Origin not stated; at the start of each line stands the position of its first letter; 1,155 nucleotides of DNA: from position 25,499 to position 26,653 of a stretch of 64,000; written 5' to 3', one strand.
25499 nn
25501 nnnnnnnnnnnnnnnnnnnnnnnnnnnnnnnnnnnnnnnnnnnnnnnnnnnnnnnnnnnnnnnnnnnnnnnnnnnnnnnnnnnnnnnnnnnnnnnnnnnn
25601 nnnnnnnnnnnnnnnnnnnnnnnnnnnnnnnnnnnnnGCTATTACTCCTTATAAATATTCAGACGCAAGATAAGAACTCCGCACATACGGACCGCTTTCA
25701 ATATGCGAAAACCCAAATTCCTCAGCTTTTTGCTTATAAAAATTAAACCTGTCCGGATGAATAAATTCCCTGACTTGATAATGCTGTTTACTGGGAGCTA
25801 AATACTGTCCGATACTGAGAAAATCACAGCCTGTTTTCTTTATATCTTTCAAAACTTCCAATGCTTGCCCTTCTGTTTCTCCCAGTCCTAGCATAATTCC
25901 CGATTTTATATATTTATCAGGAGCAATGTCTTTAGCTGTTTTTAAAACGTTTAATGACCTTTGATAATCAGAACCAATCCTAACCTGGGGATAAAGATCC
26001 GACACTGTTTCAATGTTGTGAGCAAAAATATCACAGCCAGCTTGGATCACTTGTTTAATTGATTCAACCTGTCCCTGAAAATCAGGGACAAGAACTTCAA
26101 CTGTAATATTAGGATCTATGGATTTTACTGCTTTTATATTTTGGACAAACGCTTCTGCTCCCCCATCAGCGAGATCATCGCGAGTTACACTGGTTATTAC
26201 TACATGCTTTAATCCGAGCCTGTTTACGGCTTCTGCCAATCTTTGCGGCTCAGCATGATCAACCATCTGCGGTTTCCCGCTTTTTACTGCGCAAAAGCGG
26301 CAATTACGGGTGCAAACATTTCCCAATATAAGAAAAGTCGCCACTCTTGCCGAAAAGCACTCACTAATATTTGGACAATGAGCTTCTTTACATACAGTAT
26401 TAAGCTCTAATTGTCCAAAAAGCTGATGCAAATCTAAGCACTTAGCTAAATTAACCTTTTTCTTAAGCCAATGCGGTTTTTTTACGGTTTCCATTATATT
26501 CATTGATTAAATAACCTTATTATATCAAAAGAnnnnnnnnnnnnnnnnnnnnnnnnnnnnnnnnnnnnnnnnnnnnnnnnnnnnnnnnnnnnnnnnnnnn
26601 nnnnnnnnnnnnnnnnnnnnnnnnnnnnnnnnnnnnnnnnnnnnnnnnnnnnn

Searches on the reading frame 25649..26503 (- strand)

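Call 72: search_protein_families(library=ncbifam, max_evalue=1, proteins=[window:25649-26503:-])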
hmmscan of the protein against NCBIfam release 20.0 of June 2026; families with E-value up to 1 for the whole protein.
window:25649-26503:- (284 aa): 23 families
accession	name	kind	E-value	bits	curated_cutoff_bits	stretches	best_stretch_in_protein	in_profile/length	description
NF004019.1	PRK05481.1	subfamily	5.4e-117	390.1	203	1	9-282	1-275/286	lipoyl synthase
NF053790.1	LplA_LipA_fuse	exception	7.3e-112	374.9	800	1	6-282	330-605/606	bifunctional lipoate--protein ligase/lipoyl synthase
NF009544.0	PRK12928.1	subfamily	7.3e-112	373.5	210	1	4-282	15-295/300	lipoyl synthase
TIGR00510.1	lipA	equivalog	2.9e-107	358.4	310.25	1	5-282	13-292/302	lipoyl synthase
TIGR00433.2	bioB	equivalog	1.2e-11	44.5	225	1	62-231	49-218/307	biotin synthase BioB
NF053743.1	LipS2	equivalog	2.1e-10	40.5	270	1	55-226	24-195/292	LipS2 family lipoyl synthase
TIGR03910.1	pyrrolys_PylB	equivalog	4.8e-09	35.6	348.2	1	54-231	54-235/347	methylornithine synthase PylB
NF006308.0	PRK08508.1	equivalog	5.9e-08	32.3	377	1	63-229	16-183/279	biotin synthase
TIGR04043.1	rSAM_MSMEG_0568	hypoth_equivalog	2.6e-06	26.7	303.7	1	65-170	122-230/354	MSMEG_0568 family radical SAM protein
TIGR03957.1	rSAM_HmdB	equivalog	3.1e-06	26.6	320.9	1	83-223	76-208/317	5,10-methenyltetrahydromethanopterin hydrogenase cofactor biosynthesis protein HmdB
TIGR00423.1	TIGR00423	subfamily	2.3e-05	23.8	260.25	1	61-140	12-92/310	CofH family radical SAM protein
TIGR03551.1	F420_cofH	equivalog_domain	0.00027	19.9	374.1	1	60-140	45-126/345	5-amino-6-(D-ribitylamino)uracil--L-tyrosine 4-hydroxyphenyl transferase CofH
TIGR02351.2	thiH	equivalog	0.00057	19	380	1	58-167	77-183/364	2-iminoacetate synthase ThiH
NF004884.0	PRK06245.1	equivalog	0.00066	18.6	209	1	55-106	16-69/340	7,8-didemethyl-8-hydroxy-5-deazariboflavin synthase subunit CofG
TIGR01125.1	TIGR01125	equivalog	0.0067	15.5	356.95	1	53-234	135-326/432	30S ribosomal protein S12 methylthiotransferase RimO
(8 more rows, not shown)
